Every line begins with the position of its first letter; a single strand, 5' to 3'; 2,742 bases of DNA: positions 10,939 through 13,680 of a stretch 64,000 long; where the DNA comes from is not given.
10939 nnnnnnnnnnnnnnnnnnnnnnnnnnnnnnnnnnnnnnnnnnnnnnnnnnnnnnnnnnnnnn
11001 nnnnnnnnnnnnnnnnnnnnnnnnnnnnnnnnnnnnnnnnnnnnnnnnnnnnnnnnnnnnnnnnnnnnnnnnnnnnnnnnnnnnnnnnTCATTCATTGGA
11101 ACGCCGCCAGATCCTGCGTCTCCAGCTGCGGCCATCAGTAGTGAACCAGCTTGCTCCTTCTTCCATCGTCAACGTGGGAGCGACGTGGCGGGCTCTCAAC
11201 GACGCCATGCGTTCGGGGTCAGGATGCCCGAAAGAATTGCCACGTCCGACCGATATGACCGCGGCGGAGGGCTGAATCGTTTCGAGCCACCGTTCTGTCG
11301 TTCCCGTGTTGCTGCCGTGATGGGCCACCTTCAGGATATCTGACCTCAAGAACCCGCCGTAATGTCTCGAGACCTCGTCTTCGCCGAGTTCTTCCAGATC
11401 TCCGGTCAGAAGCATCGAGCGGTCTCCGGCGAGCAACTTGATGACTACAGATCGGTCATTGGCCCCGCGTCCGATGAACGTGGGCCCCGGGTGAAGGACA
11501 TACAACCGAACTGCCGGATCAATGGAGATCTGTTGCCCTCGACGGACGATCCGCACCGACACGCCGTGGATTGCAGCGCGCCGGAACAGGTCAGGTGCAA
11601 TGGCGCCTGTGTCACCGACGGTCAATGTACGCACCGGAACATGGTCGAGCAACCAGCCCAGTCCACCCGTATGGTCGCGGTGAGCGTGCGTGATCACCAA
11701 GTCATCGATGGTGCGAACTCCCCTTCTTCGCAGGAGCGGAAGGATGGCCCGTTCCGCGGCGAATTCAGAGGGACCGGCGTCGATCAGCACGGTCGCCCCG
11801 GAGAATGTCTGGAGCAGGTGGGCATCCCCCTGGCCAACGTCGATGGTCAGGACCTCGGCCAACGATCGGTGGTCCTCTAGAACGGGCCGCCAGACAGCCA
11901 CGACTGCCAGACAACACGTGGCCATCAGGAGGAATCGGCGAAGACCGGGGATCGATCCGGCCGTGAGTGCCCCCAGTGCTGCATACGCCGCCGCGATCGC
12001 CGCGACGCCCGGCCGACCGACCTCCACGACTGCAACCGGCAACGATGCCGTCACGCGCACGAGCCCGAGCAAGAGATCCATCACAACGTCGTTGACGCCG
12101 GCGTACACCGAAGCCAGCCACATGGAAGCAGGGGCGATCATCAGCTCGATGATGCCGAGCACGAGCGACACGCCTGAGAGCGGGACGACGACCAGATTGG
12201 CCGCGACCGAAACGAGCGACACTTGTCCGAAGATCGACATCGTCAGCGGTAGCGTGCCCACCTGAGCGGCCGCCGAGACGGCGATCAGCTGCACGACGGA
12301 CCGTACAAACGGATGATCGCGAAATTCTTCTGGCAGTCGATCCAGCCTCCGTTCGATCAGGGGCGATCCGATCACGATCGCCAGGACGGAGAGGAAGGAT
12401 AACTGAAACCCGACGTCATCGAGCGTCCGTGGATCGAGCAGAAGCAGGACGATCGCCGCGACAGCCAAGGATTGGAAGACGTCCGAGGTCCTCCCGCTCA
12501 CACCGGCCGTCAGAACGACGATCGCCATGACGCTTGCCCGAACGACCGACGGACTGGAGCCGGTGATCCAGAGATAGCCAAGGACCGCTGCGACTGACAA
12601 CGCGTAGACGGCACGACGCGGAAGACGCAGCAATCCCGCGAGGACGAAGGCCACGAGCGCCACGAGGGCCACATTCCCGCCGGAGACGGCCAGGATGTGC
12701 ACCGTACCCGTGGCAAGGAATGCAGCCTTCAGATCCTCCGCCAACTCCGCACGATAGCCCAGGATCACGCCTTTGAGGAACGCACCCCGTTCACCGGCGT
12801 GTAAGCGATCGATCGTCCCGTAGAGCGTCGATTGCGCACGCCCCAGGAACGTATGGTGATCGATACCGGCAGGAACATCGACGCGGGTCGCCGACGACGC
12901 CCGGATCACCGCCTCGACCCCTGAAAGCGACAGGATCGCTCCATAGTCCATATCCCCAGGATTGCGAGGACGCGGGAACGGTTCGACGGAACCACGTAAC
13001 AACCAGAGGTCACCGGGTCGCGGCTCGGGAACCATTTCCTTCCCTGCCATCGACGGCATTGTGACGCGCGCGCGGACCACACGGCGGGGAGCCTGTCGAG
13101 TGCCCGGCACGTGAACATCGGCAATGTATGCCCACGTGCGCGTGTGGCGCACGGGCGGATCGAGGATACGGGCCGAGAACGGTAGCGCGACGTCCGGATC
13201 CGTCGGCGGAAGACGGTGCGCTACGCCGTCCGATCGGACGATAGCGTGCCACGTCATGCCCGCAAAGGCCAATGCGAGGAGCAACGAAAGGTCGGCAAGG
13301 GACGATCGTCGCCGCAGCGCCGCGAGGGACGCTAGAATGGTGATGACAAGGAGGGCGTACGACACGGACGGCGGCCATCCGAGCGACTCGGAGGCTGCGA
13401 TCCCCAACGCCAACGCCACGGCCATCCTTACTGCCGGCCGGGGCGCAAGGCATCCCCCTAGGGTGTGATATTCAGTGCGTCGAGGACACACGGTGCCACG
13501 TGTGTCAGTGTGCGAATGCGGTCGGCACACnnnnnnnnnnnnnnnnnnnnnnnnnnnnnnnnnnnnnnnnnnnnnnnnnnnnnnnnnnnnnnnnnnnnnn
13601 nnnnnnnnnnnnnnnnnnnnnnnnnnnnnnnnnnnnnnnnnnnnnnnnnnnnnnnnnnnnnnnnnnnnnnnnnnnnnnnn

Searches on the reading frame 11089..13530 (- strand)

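Call 62: search_protein_families(library=pfam, proteins=[window:11089-13530:-], max_evalue=0.00001)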
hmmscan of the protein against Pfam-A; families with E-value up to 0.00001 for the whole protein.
window:11089-13530:- (813 aa): 4 families
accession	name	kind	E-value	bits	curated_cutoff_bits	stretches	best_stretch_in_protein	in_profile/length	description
PF03772.21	Competence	-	6e-60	203.3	23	1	256-523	2-264/270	Competence protein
PF00753.33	Lactamase_B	-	1.2e-17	65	22.7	1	564-762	2-195/196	Metallo-beta-lactamase superfamily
PF13567.11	DUF4131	-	3.2e-13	50.1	31.6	1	58-215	8-163/165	Domain of unknown function (DUF4131)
PF12706.13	Lactamase_B_2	-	3.9e-09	36.8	27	1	580-726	2-156/200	Beta-lactamase superfamily domain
